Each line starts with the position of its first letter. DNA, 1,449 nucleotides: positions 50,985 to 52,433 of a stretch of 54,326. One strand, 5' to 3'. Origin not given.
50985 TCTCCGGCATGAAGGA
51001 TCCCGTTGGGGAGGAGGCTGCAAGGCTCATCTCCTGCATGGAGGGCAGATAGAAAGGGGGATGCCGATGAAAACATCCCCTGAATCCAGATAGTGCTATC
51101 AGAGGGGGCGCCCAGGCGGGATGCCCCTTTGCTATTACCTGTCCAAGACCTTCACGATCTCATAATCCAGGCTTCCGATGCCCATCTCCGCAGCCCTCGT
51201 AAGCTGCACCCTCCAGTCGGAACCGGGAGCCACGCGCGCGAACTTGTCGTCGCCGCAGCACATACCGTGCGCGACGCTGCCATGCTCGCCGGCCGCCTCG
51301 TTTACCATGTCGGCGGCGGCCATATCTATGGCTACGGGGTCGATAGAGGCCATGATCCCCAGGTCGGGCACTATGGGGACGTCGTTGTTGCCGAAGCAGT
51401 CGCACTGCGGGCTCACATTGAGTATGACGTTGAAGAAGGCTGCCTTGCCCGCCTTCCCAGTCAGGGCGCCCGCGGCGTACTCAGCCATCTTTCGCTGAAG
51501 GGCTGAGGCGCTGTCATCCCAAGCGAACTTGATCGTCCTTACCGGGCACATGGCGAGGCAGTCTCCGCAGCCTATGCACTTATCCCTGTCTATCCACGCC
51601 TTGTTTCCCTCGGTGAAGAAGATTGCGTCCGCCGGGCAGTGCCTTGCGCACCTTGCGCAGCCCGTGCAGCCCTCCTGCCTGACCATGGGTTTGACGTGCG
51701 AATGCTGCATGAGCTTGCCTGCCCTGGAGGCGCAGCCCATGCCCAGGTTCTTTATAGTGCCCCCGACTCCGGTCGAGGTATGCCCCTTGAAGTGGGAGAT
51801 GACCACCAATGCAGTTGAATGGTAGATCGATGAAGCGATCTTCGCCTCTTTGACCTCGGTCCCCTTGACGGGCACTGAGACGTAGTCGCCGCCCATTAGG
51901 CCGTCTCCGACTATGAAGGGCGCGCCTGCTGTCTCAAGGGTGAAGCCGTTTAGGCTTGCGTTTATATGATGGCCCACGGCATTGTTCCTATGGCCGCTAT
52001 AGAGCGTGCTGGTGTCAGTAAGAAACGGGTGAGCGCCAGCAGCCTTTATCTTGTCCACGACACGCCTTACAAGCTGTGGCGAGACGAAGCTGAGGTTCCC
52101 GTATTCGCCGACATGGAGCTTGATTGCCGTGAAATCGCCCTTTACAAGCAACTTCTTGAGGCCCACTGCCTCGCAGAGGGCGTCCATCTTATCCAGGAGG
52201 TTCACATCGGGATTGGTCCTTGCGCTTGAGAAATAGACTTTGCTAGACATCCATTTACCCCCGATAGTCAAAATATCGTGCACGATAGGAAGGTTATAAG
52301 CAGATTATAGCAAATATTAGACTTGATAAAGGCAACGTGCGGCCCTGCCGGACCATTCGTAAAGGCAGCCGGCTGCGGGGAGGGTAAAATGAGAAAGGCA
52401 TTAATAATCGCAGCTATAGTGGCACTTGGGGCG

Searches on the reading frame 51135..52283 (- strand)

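Call 43: search_protein_families(library=pfam, proteins=[window:51135-52283:-], max_evalue=0.00001)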
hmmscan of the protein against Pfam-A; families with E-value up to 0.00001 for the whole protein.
window:51135-52283:- (382 aa): 11 families
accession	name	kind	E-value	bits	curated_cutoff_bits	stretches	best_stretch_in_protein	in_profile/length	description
PF04015.17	DUF362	-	6.6e-47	160.6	24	1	53-325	2-200/200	Domain of unknown function (DUF362)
PF14697.11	Fer4_21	-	1.6e-14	54.2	35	1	201-251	3-57/59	4Fe-4S dicluster domain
PF00037.32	Fer4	-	7.2e-12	45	21.1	1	230-252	2-24/24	4Fe-4S binding domain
PF12838.12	Fer4_7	-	9.3e-12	45.7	27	1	206-248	2-50/52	4Fe-4S dicluster domain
PF13237.11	Fer4_10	-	2.4e-11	43.8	25.5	1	202-247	5-53/53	4Fe-4S dicluster domain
PF12797.12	Fer4_2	-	3.2e-09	36.6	24.5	0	229-248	3-22/22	4Fe-4S binding domain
PF25160.1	LdpA_Fe-S-bd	-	2.1e-08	34.2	27.6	1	212-252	9-44/49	LdpA Fe-S cluster-binding domain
PF13187.11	Fer4_9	-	5.5e-08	33.2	27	1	206-249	2-50/52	4Fe-4S dicluster domain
PF12837.12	Fer4_6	-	6.1e-08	32.7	25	0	231-249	4-22/24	4Fe-4S binding domain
PF13484.11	Fer4_16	-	1.3e-06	29.5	30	0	235-256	1-21/66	4Fe-4S double cluster binding domain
PF13183.11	Fer4_8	-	4e-06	27.7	27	0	234-251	3-20/68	4Fe-4S dicluster domain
